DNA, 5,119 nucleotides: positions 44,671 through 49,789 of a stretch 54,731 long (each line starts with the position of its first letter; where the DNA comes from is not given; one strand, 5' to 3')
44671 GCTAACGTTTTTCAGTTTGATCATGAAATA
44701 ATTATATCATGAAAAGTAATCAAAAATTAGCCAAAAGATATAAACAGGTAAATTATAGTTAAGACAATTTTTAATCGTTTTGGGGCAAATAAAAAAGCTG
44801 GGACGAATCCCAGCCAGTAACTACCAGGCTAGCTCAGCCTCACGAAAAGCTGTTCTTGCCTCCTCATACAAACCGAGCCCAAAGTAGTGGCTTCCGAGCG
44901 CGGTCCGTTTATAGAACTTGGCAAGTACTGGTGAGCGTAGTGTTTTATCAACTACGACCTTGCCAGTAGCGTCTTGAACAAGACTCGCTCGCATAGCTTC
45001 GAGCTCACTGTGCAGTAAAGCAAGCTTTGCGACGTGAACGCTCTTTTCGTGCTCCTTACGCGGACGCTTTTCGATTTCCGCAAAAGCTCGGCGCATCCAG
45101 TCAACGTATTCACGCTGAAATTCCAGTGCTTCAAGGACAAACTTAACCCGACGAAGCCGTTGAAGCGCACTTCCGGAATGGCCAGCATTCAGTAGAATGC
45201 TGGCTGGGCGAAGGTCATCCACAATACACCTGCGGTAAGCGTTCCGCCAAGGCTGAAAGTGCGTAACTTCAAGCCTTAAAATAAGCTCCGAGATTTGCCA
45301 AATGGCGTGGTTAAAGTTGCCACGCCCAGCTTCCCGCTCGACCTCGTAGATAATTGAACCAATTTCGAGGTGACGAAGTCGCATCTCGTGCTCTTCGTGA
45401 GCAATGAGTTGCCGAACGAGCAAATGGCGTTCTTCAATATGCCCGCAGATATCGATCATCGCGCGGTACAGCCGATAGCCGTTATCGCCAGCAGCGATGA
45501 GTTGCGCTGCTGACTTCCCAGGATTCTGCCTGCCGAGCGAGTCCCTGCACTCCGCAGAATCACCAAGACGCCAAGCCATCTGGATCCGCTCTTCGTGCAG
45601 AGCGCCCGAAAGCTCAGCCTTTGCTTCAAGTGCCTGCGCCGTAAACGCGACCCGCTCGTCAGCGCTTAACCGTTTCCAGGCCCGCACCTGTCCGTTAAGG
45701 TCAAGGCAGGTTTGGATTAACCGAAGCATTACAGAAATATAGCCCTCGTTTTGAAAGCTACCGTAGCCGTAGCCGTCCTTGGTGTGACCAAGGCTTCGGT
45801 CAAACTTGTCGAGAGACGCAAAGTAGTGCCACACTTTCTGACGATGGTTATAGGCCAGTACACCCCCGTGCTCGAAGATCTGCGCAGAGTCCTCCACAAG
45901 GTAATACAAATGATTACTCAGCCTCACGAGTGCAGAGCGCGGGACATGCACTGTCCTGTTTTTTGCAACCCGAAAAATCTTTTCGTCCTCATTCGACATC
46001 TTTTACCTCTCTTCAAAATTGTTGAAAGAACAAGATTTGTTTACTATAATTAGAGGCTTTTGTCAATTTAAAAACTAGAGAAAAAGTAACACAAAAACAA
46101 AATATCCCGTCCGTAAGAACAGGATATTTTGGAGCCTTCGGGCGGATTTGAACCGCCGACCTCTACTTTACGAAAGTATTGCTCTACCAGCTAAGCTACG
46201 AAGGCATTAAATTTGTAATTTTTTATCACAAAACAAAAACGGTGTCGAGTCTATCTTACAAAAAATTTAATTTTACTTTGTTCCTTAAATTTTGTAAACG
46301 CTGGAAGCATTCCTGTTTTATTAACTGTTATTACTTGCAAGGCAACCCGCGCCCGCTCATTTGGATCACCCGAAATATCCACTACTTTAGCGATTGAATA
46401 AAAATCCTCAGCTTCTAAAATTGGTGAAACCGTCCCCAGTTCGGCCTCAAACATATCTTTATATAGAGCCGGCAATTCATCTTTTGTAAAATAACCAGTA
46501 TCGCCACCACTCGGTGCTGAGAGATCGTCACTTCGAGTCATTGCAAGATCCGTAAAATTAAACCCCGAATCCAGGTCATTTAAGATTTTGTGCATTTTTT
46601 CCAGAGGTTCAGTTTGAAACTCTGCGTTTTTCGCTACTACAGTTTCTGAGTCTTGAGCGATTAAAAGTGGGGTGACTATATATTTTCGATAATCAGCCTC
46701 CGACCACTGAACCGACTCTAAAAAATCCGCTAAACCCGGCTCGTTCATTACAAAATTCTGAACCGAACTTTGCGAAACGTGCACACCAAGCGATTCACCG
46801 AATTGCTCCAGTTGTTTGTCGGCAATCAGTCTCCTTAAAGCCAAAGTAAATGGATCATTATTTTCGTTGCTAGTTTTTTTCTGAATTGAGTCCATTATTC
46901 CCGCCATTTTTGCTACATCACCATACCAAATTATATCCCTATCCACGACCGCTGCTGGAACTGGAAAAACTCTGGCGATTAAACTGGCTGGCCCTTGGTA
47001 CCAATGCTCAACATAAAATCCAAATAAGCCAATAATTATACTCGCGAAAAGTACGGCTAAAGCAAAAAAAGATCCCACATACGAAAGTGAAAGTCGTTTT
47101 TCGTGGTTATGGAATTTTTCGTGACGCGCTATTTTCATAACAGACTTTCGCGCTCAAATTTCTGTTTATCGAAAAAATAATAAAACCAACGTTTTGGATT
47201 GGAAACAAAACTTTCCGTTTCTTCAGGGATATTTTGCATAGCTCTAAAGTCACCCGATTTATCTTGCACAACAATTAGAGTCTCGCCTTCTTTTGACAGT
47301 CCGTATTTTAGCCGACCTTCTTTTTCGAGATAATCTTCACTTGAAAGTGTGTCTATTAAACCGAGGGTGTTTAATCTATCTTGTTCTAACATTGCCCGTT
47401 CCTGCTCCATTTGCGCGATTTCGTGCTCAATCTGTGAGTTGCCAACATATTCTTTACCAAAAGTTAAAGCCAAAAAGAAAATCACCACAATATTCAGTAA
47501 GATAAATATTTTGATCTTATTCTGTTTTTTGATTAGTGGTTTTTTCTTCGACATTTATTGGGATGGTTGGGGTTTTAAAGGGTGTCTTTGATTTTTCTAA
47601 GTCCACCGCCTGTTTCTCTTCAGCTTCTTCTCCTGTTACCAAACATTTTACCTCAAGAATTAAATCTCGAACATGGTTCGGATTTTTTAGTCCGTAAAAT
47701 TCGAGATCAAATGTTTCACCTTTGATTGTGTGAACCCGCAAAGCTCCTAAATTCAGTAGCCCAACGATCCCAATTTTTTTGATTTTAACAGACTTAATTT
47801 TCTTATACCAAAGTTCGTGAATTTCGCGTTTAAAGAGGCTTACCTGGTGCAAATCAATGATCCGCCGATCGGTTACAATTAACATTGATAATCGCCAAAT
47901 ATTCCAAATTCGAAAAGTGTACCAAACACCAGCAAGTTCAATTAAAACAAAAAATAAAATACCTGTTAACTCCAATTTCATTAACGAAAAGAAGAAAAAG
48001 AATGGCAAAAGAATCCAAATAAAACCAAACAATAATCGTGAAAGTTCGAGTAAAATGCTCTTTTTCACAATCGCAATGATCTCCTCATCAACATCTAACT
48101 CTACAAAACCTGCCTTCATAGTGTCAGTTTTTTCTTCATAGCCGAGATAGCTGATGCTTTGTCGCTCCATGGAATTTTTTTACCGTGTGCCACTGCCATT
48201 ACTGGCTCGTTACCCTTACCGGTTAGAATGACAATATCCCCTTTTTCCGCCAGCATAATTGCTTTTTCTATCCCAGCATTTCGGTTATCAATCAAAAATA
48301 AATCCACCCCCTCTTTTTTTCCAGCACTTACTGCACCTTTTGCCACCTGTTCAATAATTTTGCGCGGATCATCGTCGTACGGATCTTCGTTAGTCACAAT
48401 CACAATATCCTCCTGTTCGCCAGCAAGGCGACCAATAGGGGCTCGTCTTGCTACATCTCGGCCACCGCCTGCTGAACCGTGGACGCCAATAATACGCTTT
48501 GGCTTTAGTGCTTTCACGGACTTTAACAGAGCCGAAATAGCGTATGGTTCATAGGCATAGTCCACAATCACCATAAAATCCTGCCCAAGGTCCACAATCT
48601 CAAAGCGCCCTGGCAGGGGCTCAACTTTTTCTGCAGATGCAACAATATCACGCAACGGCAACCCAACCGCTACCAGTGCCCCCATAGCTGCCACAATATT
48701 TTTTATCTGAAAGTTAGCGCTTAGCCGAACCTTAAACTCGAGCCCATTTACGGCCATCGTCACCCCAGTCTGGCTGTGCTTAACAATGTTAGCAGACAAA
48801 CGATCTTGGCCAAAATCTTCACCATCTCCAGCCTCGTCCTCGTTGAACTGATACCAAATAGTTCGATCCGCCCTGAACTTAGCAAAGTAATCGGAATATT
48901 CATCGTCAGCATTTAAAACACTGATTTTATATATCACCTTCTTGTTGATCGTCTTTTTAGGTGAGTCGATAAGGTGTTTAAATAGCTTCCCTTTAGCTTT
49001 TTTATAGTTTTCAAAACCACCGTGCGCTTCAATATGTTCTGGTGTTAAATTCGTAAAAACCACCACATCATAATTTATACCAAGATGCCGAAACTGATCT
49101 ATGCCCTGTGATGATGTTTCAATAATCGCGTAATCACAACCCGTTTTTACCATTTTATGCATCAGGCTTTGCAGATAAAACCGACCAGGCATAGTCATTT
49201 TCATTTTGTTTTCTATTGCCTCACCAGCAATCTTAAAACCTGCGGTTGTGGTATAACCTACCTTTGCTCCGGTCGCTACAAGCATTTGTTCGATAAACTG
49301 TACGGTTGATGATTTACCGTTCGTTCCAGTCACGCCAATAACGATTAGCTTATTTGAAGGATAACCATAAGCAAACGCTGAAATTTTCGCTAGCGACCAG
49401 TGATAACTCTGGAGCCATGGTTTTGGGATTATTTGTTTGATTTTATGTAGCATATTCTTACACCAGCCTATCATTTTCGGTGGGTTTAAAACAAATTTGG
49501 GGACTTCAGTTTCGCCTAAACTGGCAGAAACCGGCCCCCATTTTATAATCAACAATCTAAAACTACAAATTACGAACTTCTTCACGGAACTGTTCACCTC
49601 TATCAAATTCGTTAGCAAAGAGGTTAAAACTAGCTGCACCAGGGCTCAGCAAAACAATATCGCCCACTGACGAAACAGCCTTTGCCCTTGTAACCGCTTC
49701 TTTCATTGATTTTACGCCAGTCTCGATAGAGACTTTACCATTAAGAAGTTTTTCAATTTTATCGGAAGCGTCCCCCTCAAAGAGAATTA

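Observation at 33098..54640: Recurring module: plus-strand orphan cassette (promoter, small ORFs or RNA, terminator) followed by the composite repeat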

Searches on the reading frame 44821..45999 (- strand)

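Call 23: search_protein_families(library=pfam, proteins=[window:44821-45999:-])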
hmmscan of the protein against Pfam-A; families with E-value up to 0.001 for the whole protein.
window:44821-45999:- (392 aa): 0 families

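Call 29: search_protein_families(library=phrogs, max_evalue=0.1, proteins=[window:44821-45999:-])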
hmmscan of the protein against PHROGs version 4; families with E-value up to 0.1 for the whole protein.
window:44821-45999:- (392 aa): 1 family
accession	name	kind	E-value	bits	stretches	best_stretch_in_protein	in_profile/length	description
phrog_19794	-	unknown function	0.036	15.4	1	310-352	34-75/77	-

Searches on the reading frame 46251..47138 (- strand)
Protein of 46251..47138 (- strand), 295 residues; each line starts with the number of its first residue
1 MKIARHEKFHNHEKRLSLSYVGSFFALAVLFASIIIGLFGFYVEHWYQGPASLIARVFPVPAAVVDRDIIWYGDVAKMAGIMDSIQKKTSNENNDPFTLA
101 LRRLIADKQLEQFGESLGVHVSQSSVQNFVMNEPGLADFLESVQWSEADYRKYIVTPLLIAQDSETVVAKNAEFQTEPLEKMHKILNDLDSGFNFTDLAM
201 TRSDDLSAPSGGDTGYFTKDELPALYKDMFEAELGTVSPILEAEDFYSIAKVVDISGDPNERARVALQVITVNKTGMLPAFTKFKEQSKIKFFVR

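Call 23: search_protein_families(library=pfam, proteins=[window:46251-47138:-])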
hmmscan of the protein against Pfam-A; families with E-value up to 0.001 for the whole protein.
window:46251-47138:- (295 aa): 2 families
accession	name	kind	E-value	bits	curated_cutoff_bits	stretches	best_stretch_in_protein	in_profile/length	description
PF13616.12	Rotamase_3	-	8.4e-11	42.9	22.5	1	170-254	28-114/116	PPIC-type PPIASE domain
PF00639.27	Rotamase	-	2.1e-07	32.3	21.7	1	175-253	15-96/97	PPIC-type PPIASE domain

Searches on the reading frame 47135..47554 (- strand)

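Call 23: search_protein_families(library=pfam, proteins=[window:47135-47554:-])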
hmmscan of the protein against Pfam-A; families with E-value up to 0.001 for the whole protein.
window:47135-47554:- (139 aa): 1 family
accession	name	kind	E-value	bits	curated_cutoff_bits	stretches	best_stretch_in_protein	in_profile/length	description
PF04977.20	DivIC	-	1.7e-12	47.4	28.9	1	23-98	3-79/80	Septum formation initiator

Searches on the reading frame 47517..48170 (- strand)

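Call 23: search_protein_families(library=pfam, proteins=[window:47517-48170:-])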
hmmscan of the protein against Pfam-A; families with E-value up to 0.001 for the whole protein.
window:47517-48170:- (217 aa): 2 families
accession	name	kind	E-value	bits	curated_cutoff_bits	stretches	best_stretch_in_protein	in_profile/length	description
PF14470.12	bPH_3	-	5e-06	27.3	23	1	93-132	21-60/95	Bacterial PH domain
PF03703.20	bPH_2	-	0.00051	20.7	22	1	98-171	7-78/78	Bacterial PH domain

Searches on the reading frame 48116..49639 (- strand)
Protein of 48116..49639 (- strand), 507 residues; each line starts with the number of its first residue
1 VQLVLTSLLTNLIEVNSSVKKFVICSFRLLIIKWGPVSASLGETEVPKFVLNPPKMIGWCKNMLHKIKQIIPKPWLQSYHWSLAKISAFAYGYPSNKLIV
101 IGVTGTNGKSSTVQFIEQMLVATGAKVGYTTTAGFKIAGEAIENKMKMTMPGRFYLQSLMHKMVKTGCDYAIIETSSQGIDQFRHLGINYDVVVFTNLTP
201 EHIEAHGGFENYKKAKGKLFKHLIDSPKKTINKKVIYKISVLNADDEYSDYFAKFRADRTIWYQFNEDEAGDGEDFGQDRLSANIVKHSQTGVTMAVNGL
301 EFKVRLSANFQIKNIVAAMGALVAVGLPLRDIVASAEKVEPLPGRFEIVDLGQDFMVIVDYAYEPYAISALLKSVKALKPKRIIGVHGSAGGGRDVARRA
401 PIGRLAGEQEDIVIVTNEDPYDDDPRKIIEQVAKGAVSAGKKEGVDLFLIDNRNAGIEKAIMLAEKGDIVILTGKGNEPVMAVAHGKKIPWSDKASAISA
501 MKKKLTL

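Call 23: search_protein_families(library=pfam, proteins=[window:48116-49639:-])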
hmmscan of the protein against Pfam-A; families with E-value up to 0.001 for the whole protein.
window:48116-49639:- (507 aa): 2 families
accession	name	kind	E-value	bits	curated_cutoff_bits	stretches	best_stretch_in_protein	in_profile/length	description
PF08245.18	Mur_ligase_M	-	3.1e-38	132.2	24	1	103-321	1-199/200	Mur ligase middle domain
PF02875.26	Mur_ligase_C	-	1.1e-22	81.7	28.4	1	344-476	1-127/127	Mur ligase, glutamate ligase domain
